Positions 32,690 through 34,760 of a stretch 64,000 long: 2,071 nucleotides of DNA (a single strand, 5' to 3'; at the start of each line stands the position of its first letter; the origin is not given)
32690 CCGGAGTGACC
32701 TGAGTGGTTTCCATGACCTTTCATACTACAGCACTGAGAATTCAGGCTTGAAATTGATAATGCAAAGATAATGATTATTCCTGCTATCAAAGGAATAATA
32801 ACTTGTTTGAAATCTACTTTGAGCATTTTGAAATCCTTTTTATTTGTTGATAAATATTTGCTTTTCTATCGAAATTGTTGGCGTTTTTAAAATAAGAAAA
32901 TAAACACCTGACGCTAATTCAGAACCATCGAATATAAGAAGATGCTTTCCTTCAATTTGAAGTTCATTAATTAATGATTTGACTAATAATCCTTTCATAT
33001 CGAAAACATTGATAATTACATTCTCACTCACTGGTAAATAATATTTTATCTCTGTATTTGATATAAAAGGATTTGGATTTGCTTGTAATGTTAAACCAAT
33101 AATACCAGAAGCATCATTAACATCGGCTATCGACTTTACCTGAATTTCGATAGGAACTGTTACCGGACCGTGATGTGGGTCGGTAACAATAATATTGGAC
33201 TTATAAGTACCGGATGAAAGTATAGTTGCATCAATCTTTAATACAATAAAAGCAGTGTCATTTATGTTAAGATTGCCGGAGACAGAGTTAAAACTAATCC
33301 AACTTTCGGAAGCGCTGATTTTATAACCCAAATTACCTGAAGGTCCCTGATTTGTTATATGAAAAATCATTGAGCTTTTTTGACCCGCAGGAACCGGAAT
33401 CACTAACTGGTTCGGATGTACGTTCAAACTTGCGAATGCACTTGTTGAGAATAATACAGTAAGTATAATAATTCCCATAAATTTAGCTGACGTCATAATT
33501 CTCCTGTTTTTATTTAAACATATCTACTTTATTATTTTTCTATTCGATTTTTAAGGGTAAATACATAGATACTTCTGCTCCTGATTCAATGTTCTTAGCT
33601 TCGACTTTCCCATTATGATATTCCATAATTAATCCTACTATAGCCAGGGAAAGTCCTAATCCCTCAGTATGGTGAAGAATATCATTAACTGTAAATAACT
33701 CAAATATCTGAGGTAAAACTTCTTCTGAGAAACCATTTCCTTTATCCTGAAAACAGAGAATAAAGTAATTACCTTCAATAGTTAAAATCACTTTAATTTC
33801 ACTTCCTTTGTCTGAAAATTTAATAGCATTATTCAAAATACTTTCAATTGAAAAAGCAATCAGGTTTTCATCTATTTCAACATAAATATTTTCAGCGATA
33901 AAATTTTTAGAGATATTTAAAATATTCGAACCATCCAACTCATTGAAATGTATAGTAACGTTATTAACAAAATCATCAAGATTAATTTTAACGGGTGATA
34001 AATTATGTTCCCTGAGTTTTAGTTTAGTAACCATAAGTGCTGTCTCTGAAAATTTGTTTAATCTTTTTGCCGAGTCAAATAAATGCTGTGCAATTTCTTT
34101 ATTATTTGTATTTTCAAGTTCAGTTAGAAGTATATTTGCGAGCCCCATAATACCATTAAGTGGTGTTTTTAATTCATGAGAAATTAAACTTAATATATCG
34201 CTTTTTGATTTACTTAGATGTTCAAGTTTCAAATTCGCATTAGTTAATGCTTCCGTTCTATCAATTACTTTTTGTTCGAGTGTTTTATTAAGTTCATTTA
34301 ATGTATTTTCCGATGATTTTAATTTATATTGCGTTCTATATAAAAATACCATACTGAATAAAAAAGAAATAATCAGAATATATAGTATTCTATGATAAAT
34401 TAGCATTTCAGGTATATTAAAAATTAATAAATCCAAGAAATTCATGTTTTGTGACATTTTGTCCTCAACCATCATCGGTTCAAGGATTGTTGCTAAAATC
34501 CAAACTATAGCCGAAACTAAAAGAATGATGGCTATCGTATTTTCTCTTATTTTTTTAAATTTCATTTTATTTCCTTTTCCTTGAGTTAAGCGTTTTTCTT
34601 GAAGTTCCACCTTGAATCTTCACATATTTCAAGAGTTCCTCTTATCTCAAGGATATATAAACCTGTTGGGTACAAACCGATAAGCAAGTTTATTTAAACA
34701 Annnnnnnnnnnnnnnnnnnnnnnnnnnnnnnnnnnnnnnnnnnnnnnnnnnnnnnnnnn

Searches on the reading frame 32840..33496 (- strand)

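Call 29: search_protein_families(library=pfam, proteins=[window:32840-33496:-], max_evalue=0.0001)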
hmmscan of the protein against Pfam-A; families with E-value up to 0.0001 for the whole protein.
window:32840-33496:- (218 aa): 1 family
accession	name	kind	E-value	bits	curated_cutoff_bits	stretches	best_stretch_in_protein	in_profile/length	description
PF18962.6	Por_Secre_tail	-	2e-07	31.6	27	1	141-215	3-74/75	Secretion system C-terminal sorting domain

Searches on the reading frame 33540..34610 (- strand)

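Call 29: search_protein_families(library=pfam, proteins=[window:33540-34610:-], max_evalue=0.0001)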
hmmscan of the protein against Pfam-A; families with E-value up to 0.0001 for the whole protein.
window:33540-34610:- (356 aa): 2 families
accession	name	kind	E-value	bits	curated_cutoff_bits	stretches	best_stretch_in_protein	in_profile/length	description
PF02518.31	HATPase_c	-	5.3e-16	59.5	26.4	1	254-354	9-110/111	Histidine kinase-, DNA gyrase B-, and HSP90-like ATPase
PF00512.31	HisKA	-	4.3e-10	39.9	26.9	1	136-196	2-62/66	His Kinase A (phospho-acceptor) domain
